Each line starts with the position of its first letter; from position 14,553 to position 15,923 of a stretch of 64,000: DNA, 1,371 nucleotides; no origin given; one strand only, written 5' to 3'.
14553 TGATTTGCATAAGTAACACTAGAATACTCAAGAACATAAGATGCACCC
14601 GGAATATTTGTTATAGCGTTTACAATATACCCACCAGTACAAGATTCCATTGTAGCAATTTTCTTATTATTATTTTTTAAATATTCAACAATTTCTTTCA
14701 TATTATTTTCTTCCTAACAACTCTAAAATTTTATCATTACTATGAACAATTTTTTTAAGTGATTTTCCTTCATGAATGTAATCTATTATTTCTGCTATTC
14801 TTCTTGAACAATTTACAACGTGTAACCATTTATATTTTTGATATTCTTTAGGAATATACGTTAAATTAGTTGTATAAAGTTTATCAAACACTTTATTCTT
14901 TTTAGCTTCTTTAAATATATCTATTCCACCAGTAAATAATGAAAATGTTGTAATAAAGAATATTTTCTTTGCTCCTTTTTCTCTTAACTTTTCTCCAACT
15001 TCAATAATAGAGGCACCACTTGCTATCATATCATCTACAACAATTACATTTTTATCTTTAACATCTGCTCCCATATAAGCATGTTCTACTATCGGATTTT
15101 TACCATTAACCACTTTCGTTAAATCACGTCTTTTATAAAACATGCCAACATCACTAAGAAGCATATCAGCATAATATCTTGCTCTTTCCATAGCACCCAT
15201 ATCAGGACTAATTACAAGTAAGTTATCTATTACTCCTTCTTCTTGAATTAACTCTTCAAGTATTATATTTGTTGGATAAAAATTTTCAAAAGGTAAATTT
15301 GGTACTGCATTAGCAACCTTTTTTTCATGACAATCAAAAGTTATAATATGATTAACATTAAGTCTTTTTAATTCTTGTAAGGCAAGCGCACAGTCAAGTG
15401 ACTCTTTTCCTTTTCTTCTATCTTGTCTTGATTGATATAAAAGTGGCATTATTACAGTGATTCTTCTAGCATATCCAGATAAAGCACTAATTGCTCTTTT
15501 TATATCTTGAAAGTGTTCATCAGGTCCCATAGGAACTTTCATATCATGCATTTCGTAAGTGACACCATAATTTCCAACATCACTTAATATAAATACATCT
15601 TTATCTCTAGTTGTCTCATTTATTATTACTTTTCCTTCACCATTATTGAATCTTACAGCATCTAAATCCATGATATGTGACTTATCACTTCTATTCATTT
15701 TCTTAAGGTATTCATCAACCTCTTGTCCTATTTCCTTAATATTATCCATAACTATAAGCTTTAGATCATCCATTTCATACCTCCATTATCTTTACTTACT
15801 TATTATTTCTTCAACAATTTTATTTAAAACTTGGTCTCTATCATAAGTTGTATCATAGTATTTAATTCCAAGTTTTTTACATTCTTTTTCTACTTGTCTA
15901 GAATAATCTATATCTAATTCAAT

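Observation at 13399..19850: Eight-gene NAD salvage/recycling operon ending in its own NrtR regulator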

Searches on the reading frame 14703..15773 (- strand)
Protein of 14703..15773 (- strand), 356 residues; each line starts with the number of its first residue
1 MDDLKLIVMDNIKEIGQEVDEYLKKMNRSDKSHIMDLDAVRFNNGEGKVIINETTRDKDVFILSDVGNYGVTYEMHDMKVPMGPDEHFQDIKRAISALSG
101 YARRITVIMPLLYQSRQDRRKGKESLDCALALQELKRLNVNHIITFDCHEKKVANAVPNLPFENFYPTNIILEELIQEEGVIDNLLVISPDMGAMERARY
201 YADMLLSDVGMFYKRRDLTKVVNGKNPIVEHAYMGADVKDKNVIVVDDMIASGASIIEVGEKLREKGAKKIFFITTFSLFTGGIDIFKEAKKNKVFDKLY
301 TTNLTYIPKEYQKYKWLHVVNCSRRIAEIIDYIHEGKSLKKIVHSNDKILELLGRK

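Call 3: search_protein_families(library=pfam, proteins=[window:14703-15773:-], max_evalue=0.01)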
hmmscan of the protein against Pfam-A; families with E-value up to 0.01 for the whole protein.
window:14703-15773:- (356 aa): 5 families
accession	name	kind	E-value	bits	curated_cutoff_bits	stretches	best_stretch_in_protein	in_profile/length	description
PF13793.12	Pribosyltran_N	-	4.9e-17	62.3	25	1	5-136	2-114/117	N-terminal domain of ribose phosphate pyrophosphokinase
PF00156.33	Pribosyltran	-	6.2e-12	45.5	26.3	1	174-277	21-124/158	Phosphoribosyl transferase domain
PF14572.12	Pribosyl_synth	-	5.6e-11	43.2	27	1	236-341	79-181/184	Phosphoribosyl synthetase-associated domain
PF14681.12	UPRTase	-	9.6e-06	25.7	27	1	233-281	113-163/206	Uracil phosphoribosyltransferase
PF24390.1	PRTase-CE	-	0.00046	20.6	27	1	228-298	99-167/253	PRTase-CE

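Call 4: search_protein_families(library=ncbifam, proteins=[window:14703-15773:-], max_evalue=0.01)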
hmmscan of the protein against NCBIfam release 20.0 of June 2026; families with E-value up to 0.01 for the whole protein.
window:14703-15773:- (356 aa): 23 families
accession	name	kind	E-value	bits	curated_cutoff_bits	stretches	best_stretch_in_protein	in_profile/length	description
NF005299.0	PRK06827.1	subfamily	2.4e-130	434.7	327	1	3-355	8-380/383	phosphoribosylpyrophosphate synthetase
TIGR01251.1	ribP_PPkin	subfamily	3.4e-54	183.8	113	1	16-342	6-307/309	ribose-phosphate diphosphokinase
NF002320.0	PRK01259.1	subfamily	2.4e-42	145.4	297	1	2-342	5-313/316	ribose-phosphate diphosphokinase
NF002844.0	PRK03092.1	equivalog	2.4e-30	105.9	438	1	22-344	23-323/326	ribose-phosphate diphosphokinase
NF001815.0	PRK00553.1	equivalog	3.3e-30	105.3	484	1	39-343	38-321/332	ribose-phosphate pyrophosphokinase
NF002758.0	PRK02812.1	equivalog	4.7e-30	104.9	518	1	5-341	23-327/330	ribose-phosphate pyrophosphokinase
NF002618.0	PRK02269.1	equivalog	1e-29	104.2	460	1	40-345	35-318/321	ribose-phosphate diphosphokinase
NF002095.0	PRK00934.1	equivalog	1.8e-27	96.2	296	1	25-282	15-247/287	ribose-phosphate diphosphokinase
NF002686.0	PRK02458.1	equivalog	3.3e-24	85.9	506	1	33-344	32-317/323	ribose-phosphate diphosphokinase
NF003428.0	PRK04923.1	equivalog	4.9e-22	78.5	536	1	40-339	36-313/319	ribose-phosphate diphosphokinase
NF005537.0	PRK07199.1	subfamily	3e-12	46.3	322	1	84-283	61-254/301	ribose-phosphate diphosphokinase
NF002620.0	PRK02277.1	subfamily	1.1e-06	28.4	115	1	196-272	99-173/201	orotate phosphoribosyltransferase-like protein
TIGR01203.1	HGPRTase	equivalog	3.1e-06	27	150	1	234-275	79-120/167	hypoxanthine phosphoribosyltransferase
NF001097.0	PRK00129.1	equivalog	5.5e-06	26.3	114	1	232-289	116-172/209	uracil phosphoribosyltransferase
TIGR01091.1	upp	equivalog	7.5e-06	25.8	208.35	1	227-281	109-163/207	uracil phosphoribosyltransferase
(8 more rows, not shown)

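Call 8: search_solved_structures(query=window:14703-15773:-, max_evalue=0.001, show_alignments=1)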
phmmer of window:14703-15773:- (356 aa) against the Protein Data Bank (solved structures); distinct sequences matched with E-value up to 0.001: 31.
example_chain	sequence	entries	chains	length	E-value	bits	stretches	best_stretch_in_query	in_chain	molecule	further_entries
7xmu_A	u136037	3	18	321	2.6e-26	95.8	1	33-340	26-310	Ribose-phosphate pyrophosphokinase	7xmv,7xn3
4s2u_A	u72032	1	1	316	3.6e-26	95.4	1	34-339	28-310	Ribose-phosphate pyrophosphokinase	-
6asv_A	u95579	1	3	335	4e-26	95.2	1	33-339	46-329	Ribose-phosphate pyrophosphokinase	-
3dah_A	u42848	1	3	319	1.4e-23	86.9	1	40-339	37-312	Ribose-phosphate pyrophosphokinase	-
7yk1_A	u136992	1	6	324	3.8e-23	85.5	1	41-341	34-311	Ribose-phosphate pyrophosphokinase 2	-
4lyg_A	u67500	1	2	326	9.9e-23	84.1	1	41-342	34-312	Ribose-phosphate pyrophosphokinase 1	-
4m0p_A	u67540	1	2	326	1.3e-22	83.7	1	99-342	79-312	Ribose-phosphate pyrophosphokinase 1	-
4lzo_A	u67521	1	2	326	1.7e-22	83.3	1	99-342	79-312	Ribose-phosphate pyrophosphokinase 1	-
2h06_A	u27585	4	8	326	1.7e-22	83.3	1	99-342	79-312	Ribose-phosphate pyrophosphokinase I | Ribose-phosphate pyrophosphokinase 1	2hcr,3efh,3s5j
4lzn_B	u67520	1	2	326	1.9e-22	83.2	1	100-342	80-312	Ribose-phosphate pyrophosphokinase 1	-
8dbc_A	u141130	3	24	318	2.2e-22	82.9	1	99-341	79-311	Ribose-phosphate pyrophosphokinase 1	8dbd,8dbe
8dbf_A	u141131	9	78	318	2.3e-22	82.9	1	99-341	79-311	Ribose-phosphate pyrophosphokinase 1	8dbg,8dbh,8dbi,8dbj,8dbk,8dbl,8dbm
2h07_A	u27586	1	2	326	2.4e-22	82.8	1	99-342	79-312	Ribose-phosphate pyrophosphokinase I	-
4m0u_A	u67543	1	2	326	3.1e-22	82.5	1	99-342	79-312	Ribose-phosphate pyrophosphokinase 1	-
8dbn_A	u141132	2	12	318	4.2e-22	82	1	99-340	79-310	Ribose-phosphate pyrophosphokinase 1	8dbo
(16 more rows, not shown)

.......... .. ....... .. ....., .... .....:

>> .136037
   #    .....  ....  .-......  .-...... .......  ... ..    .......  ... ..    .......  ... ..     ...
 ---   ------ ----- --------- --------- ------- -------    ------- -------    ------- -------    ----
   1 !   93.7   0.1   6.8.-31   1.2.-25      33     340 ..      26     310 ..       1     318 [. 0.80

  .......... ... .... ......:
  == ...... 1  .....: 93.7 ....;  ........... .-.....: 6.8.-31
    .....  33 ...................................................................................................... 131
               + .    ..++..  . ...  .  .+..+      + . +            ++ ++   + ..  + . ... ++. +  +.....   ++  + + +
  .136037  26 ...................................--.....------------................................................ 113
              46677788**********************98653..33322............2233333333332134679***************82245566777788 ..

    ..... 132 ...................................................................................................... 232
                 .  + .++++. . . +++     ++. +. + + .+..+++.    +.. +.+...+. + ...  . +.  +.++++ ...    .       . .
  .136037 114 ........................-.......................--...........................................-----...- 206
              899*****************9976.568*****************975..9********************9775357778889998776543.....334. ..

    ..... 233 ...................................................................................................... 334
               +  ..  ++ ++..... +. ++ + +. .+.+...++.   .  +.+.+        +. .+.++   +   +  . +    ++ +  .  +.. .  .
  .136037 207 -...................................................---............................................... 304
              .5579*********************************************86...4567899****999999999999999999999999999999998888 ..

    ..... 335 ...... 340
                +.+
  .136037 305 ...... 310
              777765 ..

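Call 14: search_dna_similar(query=window:14703-15773:-, collection=phages, mode=protein, max_rows=25)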
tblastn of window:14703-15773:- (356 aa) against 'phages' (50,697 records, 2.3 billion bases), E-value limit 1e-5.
Records with a match: 61; places in all: 61; records where one place covers at least 80% of the query: 34.
Best place of each record, by identity: <60% 61.
By first word of the organism name: Bacteriophage 13; Listeria 12; Pectobacterium 7; Cronobacter 6; Enterococcus 4; Enterobacter 4; Ralstonia 3; Acinetobacter 2; Staphylococcus 2; Pseudomonas 2; and 6 more.
By host as written in the record: - 18; Listeria monocytogenes 12; Enterobacter hormaechei subsp. xiangfangensis 4; Ralstonia solanacearum 3; Enterococcus faecalis 2; Staphylococcus aureus 2; Cronobacter sp. 2; Cronobacter sakazakii 2; and 12 more.
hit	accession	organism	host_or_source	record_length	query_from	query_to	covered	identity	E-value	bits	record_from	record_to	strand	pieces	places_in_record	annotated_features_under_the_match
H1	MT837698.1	Bacteriophage sp.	human fecal samples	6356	4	353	98%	43.5%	1e-82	279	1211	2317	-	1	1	record has no annotation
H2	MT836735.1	Bacteriophage sp.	human fecal samples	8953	4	355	99%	43.0%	7e-90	300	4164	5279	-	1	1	record has no annotation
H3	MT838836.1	Bacteriophage sp.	human fecal samples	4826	3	356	99%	41.4%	3e-79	269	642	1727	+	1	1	record has no annotation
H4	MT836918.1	Bacteriophage sp.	human fecal samples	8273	3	356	99%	41.2%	2e-79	270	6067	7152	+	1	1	record has no annotation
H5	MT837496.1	Bacteriophage sp.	human fecal samples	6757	4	353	98%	41.2%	1e-80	273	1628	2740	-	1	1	record has no annotation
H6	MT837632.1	Bacteriophage sp.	human fecal samples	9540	4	353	98%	40.8%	2e-76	261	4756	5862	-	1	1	record has no annotation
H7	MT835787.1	Bacteriophage sp.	human fecal samples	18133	4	353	98%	40.6%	1e-81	276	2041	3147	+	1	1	record has no annotation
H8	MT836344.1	Bacteriophage sp.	human fecal samples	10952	4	349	97%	41.1%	2e-81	275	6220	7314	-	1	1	record has no annotation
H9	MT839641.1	Bacteriophage sp.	human fecal samples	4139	4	353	98%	40.3%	8e-81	273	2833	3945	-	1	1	record has no annotation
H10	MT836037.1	Bacteriophage sp.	human fecal samples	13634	44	355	88%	42.7%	2e-76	261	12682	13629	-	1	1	record has no annotation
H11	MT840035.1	Bacteriophage sp.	human fecal samples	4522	3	287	80%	44.0%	1e-72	250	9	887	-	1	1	record has no annotation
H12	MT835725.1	Bacteriophage sp.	human fecal samples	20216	15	312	84%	28.1%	9e-12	72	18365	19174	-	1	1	record has no annotation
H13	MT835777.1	Bacteriophage sp.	human fecal samples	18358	4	201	56%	41.7%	3e-44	168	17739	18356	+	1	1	record has no annotation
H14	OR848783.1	Listeria phage LM 4-14-1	Listeria monocytogenes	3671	4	348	97%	23.1%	5e-14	79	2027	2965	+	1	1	record has no annotation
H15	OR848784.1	Listeria phage LM 4-14-1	Listeria monocytogenes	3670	4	348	97%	23.1%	5e-14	79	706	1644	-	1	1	record has no annotation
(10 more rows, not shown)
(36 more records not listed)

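Call 37: search_dna_similar(query=window:14703-15773:-, collection=phages, mode=protein, max_rows=60, max_evalue=0.001)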
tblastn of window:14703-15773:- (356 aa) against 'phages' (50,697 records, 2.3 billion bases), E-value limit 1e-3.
Records with a match: 74; places in all: 74; records where one place covers at least 80% of the query: 34.
Best place of each record, by identity: <60% 74.
By first word of the organism name: Bacteriophage 13; Listeria 13; Cronobacter 10; Pectobacterium 7; Pseudomonas 5; Enterococcus 4; Enterobacter 4; Acinetobacter 3; uncultured 3; Ralstonia 3; and 7 more.
By host as written in the record: - 20; Listeria monocytogenes 13; Cronobacter sp. 4; Cronobacter sakazakii 4; Enterobacter hormaechei subsp. xiangfangensis 4; Ralstonia solanacearum 3; Pseudomonas putida KT2440 and Paw85 3; Enterococcus faecalis 2; and 15 more.
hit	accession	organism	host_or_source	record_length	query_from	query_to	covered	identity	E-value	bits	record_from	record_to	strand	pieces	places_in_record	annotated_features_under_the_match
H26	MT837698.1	Bacteriophage sp.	human fecal samples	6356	4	353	98%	43.5%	1e-82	279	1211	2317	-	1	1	record has no annotation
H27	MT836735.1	Bacteriophage sp.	human fecal samples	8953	4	355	99%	43.0%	7e-90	300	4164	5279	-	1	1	record has no annotation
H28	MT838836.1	Bacteriophage sp.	human fecal samples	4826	3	356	99%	41.4%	3e-79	269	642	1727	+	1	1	record has no annotation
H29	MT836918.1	Bacteriophage sp.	human fecal samples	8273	3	356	99%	41.2%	2e-79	270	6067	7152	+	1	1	record has no annotation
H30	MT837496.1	Bacteriophage sp.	human fecal samples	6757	4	353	98%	41.2%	1e-80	273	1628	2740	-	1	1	record has no annotation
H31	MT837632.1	Bacteriophage sp.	human fecal samples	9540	4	353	98%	40.8%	2e-76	261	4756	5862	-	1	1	record has no annotation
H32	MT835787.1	Bacteriophage sp.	human fecal samples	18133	4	353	98%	40.6%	1e-81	276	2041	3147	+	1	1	record has no annotation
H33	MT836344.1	Bacteriophage sp.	human fecal samples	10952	4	349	97%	41.1%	2e-81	275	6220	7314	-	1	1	record has no annotation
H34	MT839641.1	Bacteriophage sp.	human fecal samples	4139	4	353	98%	40.3%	8e-81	273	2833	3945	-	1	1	record has no annotation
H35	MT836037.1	Bacteriophage sp.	human fecal samples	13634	44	355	88%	42.7%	2e-76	261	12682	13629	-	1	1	record has no annotation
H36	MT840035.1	Bacteriophage sp.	human fecal samples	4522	3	287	80%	44.0%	1e-72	250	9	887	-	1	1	record has no annotation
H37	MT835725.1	Bacteriophage sp.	human fecal samples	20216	15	312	84%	28.1%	9e-12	72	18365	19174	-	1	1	record has no annotation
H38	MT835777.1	Bacteriophage sp.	human fecal samples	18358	4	201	56%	41.7%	3e-44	168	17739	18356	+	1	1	record has no annotation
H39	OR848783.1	Listeria phage LM 4-14-1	Listeria monocytogenes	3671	4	348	97%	23.1%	5e-14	79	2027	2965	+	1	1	record has no annotation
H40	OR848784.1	Listeria phage LM 4-14-1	Listeria monocytogenes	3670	4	348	97%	23.1%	5e-14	79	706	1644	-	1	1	record has no annotation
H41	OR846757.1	Listeria phage LM 4-11-1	Listeria monocytogenes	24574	4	348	97%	23.1%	6e-14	79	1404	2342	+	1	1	record has no annotation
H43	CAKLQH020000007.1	Acinetobacter phage MD-2021a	not known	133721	41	345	86%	25.8%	3e-14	80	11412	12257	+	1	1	prsA_1: ribose-phosphate pyrophosphokinase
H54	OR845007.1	Staphylococcus phage SA 1306 Kay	Staphylococcus aureus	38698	41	339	84%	23.9%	1e-11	72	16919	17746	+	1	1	record has no annotation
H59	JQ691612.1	Cronobacter phage CR3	Cronobacter sakazakii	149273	88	352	74%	26.5%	6e-8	61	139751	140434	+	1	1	putative ribose-phosphate pyrophosphokinase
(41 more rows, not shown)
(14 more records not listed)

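Call 39: get_annotated_region(hit=H59, flank=3000)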
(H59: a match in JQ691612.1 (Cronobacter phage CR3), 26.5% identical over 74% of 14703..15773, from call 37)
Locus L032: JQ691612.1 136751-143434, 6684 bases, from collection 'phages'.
description: Cronobacter phage CR3, complete genome.
organism: Cronobacter phage CR3 (NCBI taxid 1162295)
taxonomy: Viruses; Duplodnaviria; Heunggongvirae; Uroviricota; Caudoviricetes; Vequintavirinae; Certrevirus; Certrevirus CR3
host: Cronobacter sakazakii; source: -; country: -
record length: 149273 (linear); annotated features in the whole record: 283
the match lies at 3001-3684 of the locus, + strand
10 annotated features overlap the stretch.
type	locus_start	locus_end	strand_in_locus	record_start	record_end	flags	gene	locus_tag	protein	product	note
CDS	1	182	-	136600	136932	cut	-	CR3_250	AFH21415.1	hypothetical protein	-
CDS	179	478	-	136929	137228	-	-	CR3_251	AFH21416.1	hypothetical protein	-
CDS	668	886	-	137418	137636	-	-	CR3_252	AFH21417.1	hypothetical protein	-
CDS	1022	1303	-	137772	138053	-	-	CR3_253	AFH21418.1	hypothetical protein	-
CDS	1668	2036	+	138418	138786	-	-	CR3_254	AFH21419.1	hypothetical protein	-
CDS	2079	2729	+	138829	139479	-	-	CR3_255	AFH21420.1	hypothetical protein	-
CDS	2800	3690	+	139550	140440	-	-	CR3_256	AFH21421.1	putative ribose-phosphate pyrophosphokinase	-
CDS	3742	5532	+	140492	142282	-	-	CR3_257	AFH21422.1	putative nictotinate phosphoribosyltransferase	-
CDS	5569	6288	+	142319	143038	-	-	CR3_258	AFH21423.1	putative DNA methylase 2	-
CDS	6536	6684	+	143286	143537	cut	-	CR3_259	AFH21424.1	hypothetical protein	-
